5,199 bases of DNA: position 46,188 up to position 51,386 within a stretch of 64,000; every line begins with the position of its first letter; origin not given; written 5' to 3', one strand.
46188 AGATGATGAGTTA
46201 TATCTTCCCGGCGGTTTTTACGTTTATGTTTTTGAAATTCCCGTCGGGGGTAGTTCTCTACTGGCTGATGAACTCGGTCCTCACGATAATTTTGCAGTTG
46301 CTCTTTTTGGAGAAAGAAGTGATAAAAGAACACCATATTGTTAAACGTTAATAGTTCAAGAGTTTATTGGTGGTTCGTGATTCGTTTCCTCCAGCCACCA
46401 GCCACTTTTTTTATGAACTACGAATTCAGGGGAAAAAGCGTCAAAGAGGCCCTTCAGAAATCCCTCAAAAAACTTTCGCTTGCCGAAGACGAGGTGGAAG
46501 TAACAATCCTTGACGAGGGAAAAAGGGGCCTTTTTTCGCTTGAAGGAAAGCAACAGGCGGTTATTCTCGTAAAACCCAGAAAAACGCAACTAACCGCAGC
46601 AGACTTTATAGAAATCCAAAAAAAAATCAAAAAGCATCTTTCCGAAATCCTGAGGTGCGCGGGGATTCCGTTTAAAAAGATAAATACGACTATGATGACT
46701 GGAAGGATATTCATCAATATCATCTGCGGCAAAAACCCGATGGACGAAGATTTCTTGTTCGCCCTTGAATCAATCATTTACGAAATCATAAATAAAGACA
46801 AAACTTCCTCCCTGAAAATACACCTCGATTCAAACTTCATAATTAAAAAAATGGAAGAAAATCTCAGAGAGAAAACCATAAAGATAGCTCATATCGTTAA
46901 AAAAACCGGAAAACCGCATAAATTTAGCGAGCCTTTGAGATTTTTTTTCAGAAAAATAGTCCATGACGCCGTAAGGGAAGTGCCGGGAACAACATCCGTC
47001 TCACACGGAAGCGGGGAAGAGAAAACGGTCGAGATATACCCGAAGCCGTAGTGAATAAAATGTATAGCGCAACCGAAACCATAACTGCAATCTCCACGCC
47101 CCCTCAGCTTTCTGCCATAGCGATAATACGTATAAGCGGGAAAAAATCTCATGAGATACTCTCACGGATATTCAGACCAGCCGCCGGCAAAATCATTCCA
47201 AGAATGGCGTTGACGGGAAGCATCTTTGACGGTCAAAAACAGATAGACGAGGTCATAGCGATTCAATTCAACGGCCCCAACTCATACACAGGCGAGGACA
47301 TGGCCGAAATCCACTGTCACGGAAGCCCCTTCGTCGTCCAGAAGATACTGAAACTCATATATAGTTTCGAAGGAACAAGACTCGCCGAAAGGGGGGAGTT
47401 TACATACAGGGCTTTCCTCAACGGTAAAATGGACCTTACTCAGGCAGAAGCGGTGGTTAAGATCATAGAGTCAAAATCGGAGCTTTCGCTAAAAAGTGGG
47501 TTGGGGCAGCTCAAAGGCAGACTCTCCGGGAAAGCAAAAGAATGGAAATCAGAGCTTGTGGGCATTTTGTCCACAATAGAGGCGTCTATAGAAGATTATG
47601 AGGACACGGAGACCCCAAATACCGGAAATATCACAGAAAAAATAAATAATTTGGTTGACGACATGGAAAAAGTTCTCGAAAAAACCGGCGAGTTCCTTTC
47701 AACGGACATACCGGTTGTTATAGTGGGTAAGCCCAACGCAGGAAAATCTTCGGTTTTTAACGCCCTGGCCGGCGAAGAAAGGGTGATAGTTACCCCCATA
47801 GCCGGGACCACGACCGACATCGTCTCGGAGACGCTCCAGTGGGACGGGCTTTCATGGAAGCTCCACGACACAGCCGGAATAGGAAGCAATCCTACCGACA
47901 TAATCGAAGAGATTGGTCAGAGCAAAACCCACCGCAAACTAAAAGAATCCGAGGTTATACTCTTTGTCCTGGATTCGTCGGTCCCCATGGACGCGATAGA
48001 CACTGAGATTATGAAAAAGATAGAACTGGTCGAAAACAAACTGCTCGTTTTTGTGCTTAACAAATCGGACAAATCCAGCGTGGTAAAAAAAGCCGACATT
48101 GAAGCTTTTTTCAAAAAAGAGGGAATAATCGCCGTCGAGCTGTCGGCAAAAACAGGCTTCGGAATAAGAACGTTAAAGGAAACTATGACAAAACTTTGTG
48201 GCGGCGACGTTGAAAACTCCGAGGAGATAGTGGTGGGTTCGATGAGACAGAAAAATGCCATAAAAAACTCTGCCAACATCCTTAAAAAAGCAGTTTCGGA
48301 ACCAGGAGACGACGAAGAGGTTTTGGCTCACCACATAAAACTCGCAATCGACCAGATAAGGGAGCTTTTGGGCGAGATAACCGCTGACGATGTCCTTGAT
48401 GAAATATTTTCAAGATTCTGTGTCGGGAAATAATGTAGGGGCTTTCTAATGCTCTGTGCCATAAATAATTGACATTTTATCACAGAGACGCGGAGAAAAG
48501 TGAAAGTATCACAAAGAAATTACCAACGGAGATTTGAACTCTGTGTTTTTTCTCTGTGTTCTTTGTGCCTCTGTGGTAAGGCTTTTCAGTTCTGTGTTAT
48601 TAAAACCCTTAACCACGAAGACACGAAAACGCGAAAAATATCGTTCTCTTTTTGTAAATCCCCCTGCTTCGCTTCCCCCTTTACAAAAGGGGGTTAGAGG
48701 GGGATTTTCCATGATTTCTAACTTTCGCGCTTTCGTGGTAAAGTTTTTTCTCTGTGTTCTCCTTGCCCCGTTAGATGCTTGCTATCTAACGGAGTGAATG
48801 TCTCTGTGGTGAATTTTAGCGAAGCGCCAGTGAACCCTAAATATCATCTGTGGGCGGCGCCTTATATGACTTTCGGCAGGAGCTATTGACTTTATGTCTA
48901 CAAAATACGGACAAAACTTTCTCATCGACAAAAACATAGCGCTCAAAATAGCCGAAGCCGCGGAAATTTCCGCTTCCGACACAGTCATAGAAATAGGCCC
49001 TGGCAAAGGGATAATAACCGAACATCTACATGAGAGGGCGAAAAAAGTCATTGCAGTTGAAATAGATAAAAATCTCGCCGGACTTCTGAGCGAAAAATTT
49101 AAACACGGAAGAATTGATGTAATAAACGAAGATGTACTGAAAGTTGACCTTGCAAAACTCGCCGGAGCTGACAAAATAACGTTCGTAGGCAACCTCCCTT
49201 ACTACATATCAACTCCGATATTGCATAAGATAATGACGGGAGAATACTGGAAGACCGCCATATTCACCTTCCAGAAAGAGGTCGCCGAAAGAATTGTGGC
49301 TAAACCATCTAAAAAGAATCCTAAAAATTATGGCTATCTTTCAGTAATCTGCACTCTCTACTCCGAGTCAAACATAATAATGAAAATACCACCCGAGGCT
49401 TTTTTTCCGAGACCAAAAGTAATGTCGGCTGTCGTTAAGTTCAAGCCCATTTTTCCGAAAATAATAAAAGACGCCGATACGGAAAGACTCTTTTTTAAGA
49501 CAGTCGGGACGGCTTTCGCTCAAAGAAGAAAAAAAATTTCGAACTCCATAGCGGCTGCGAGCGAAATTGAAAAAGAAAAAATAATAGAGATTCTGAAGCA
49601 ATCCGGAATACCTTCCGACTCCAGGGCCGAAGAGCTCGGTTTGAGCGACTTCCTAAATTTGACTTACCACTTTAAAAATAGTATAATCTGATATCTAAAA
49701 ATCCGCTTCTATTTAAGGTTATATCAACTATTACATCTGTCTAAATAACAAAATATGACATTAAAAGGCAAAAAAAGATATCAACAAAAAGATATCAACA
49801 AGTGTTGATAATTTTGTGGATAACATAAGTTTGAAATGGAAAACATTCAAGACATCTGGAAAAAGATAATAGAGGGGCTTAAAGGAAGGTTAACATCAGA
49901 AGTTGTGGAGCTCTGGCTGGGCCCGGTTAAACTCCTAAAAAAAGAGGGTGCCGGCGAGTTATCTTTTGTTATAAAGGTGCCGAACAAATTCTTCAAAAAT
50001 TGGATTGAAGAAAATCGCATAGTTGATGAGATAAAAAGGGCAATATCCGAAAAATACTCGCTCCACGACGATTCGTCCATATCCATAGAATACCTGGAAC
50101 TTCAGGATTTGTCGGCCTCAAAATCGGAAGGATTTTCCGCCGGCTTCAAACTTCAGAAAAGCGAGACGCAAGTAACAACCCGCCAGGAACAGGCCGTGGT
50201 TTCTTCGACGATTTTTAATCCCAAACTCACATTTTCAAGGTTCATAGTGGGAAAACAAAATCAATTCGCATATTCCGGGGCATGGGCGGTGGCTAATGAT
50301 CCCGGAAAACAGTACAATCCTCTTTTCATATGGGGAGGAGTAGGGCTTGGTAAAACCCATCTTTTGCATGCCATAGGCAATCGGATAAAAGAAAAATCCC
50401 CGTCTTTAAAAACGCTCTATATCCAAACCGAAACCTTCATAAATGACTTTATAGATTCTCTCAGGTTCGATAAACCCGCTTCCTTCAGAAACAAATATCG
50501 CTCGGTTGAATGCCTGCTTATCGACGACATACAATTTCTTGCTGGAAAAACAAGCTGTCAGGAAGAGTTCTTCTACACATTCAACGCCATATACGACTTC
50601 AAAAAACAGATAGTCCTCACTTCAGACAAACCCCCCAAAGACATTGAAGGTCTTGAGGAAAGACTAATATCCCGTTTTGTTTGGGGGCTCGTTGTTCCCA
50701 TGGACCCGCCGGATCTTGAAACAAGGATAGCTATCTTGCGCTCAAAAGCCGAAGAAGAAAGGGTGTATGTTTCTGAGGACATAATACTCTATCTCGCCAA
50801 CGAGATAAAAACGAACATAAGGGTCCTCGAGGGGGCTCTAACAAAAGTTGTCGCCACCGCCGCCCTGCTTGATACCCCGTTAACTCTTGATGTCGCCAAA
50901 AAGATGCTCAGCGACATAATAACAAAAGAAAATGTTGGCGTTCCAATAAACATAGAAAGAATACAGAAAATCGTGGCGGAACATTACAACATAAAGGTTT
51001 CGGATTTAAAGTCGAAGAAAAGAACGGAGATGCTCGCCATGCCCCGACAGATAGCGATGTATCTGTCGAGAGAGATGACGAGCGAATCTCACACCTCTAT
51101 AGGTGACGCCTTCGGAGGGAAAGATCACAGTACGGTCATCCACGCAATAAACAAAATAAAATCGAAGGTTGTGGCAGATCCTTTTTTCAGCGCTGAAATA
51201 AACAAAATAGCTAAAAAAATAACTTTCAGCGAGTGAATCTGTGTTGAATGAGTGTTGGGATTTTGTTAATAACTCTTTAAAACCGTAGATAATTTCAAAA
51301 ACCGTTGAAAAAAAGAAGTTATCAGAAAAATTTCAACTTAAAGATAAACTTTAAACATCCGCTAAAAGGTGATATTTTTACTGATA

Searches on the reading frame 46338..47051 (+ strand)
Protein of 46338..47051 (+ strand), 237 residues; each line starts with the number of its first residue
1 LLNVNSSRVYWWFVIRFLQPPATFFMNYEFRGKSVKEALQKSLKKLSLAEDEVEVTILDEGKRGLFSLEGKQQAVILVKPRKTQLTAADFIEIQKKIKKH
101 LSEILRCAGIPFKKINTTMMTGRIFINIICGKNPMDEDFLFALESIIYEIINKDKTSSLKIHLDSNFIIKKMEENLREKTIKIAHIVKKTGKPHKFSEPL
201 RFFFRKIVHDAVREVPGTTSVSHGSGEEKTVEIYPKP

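Call 51: search_protein_families(library=pfam, proteins=[window:46338-47051:+], max_evalue=0.01)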
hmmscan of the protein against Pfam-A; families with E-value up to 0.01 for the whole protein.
window:46338-47051:+ (237 aa): 2 families
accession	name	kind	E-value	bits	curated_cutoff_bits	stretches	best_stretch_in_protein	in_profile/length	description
PF14804.11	Jag_N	-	2.3e-14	54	25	1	30-79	1-49/50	Jag N-terminus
PF01424.28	R3H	-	1.4e-06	28.7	26.8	1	181-235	8-60/60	R3H domain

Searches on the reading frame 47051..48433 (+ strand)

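Call 51: search_protein_families(library=pfam, proteins=[window:47051-48433:+], max_evalue=0.01)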
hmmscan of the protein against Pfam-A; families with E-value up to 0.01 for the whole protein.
window:47051-48433:+ (460 aa): 10 families
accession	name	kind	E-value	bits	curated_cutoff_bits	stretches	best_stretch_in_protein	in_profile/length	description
PF10396.14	TrmE_N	-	4e-40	137.1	29.8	1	10-126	1-117/117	GTP-binding protein TrmE N-terminus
PF12631.12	MnmE_helical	-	1.3e-39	137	40.1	1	129-457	1-211/211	MnmE helical domain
PF01926.29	MMR_HSR1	-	1.4e-24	86.8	21.9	1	222-338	2-113/113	50S ribosome-binding GTPase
PF02421.24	FeoB_N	-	1e-11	45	27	1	222-378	3-155/156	Ferrous iron transport protein B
PF00350.29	Dynamin_N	-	6.1e-08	33.3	27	1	222-253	1-32/168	Dynamin family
PF00025.27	Arf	-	4.7e-05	23.4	22.3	1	217-360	12-146/174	ADP-ribosylation factor family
PF00071.28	Ras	-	0.00013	22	21.6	1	222-380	2-157/162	Ras family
PF03193.22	RsgA_GTPase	-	0.00058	20.2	30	0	206-251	94-138/174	RsgA GTPase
PF04548.22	AIG1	-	0.0029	17.4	27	1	222-326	3-109/212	AIG1 family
PF09439.16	SRPRB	-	0.0041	17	25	1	222-316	6-89/178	Signal recognition particle receptor beta subunit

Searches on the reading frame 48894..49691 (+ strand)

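Call 51: search_protein_families(library=pfam, proteins=[window:48894-49691:+], max_evalue=0.01)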
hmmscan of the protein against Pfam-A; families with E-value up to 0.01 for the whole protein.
window:48894-49691:+ (265 aa): 4 families
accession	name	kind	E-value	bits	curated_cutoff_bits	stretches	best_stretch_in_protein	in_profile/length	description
PF00398.26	RrnaAD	-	1.2e-59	202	24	1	3-256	6-257/263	Ribosomal RNA adenine dimethylase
PF13649.12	Methyltransf_25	-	5e-05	24.4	27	1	31-108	1-80/97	Methyltransferase domain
PF13489.12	Methyltransf_23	-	0.00033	20.9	27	1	16-75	10-83/164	Methyltransferase domain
PF08241.18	Methyltransf_11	-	0.00054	21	21.2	1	33-87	2-57/95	Methyltransferase domain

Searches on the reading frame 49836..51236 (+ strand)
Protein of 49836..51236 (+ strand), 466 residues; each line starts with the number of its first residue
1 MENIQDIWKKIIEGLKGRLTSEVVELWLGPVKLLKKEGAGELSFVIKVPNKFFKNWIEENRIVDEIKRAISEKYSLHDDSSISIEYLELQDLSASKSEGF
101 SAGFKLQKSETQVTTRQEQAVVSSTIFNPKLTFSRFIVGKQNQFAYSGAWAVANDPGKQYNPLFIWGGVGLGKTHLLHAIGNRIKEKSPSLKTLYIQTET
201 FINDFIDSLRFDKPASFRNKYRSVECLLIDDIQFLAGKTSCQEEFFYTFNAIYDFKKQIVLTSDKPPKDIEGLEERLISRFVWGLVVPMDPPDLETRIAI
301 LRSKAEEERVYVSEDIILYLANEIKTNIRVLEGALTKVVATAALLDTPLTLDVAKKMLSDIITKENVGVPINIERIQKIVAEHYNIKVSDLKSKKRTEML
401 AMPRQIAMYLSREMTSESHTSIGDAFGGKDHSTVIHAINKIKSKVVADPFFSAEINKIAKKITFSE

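Call 51: search_protein_families(library=pfam, proteins=[window:49836-51236:+], max_evalue=0.01)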
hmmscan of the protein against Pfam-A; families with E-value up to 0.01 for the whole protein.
window:49836-51236:+ (466 aa): 7 families
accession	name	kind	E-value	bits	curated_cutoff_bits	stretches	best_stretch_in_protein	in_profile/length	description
PF00308.24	Bac_DnaA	-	1.7e-64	217.4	23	1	128-287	2-161/162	Bacterial DnaA ATPAse domain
PF08299.17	Bac_DnaA_C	-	1.4e-30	105.6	31.5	1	373-441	1-69/69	Bacterial dnaA protein helix-turn-helix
PF11638.13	DnaA_N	-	1.3e-09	38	24.6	1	5-69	1-62/65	DnaA N-terminal domain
PF01695.23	IstB_IS21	-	0.00048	20.1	24.1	1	163-266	95-195/238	IstB-like ATP binding protein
PF13401.12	AAA_22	-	0.00074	20.3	27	0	161-200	6-45/130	AAA domain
PF03969.22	AFG1_ATPase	-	0.0047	16.4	27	0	158-179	59-80/361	AFG1-like ATPase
PF13173.12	AAA_14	-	0.0083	16.6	27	0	161-263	3-97/129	AAA domain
